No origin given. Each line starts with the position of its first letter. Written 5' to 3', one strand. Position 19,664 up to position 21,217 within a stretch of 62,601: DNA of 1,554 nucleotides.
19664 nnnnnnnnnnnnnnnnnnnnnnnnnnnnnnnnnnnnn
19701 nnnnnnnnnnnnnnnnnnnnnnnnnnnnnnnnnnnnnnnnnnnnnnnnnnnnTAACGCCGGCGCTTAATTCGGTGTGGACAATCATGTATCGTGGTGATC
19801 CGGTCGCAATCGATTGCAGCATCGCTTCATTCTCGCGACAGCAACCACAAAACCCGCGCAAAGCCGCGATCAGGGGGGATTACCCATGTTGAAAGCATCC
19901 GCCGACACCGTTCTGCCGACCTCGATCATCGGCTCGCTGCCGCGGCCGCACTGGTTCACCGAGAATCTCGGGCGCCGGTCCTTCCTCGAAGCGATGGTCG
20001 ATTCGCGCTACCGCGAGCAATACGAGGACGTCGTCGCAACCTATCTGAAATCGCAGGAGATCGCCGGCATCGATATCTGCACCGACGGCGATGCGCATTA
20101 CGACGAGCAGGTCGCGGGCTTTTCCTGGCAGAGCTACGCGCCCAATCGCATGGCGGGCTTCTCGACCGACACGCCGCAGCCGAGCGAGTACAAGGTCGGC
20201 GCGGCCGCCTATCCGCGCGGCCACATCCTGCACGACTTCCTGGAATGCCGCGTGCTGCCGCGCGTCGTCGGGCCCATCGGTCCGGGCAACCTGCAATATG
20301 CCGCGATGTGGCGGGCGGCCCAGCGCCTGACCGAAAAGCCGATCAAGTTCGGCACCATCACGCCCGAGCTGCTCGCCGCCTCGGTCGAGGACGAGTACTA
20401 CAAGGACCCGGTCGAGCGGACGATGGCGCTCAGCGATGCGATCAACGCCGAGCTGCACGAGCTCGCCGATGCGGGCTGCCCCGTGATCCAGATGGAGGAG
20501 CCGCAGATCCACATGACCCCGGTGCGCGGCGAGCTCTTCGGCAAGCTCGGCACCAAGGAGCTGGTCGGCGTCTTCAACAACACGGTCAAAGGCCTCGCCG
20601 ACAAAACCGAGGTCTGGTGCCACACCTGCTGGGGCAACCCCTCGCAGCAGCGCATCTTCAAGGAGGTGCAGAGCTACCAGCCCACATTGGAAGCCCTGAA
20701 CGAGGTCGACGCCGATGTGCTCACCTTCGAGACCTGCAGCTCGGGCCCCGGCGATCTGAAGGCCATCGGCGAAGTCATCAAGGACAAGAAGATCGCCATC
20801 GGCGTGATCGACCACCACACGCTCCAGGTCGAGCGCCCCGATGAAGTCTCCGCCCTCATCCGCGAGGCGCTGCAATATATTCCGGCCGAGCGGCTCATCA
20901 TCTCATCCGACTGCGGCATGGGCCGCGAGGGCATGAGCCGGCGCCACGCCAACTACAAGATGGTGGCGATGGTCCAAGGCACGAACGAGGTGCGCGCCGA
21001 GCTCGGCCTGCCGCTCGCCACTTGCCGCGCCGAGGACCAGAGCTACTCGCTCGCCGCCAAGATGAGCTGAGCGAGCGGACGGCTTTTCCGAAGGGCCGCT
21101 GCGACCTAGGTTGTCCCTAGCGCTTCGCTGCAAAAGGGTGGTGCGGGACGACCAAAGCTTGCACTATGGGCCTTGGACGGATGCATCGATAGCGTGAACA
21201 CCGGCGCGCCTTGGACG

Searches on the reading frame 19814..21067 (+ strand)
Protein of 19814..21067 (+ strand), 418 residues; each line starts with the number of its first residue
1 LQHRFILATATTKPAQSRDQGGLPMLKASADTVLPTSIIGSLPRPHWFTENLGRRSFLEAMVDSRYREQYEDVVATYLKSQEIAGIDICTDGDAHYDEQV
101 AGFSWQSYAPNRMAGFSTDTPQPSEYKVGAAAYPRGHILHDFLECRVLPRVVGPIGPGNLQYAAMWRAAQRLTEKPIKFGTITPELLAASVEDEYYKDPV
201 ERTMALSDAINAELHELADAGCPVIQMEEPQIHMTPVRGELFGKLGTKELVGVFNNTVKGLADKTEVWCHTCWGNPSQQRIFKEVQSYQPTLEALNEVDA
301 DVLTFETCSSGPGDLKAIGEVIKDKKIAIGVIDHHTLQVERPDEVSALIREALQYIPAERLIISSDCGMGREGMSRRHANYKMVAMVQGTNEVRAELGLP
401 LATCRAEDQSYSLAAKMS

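Call 3: search_protein_families(library=pfam, proteins=[window:19814-21067:+], max_evalue=0.01)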
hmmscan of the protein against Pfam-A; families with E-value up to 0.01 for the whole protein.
window:19814-21067:+ (418 aa): 3 families
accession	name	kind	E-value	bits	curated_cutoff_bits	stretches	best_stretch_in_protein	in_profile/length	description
PF01717.24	Meth_synt_2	-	2.1e-28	100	21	2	168-381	114-315/324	Cobalamin-independent synthase, Catalytic domain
PF01208.23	URO-D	-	0.00044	19.8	23.9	1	206-369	183-327/346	Uroporphyrinogen decarboxylase (URO-D)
PF08267.18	Meth_synt_1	-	0.0013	18.8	27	0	169-335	145-291/313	Cobalamin-independent synthase, N-terminal domain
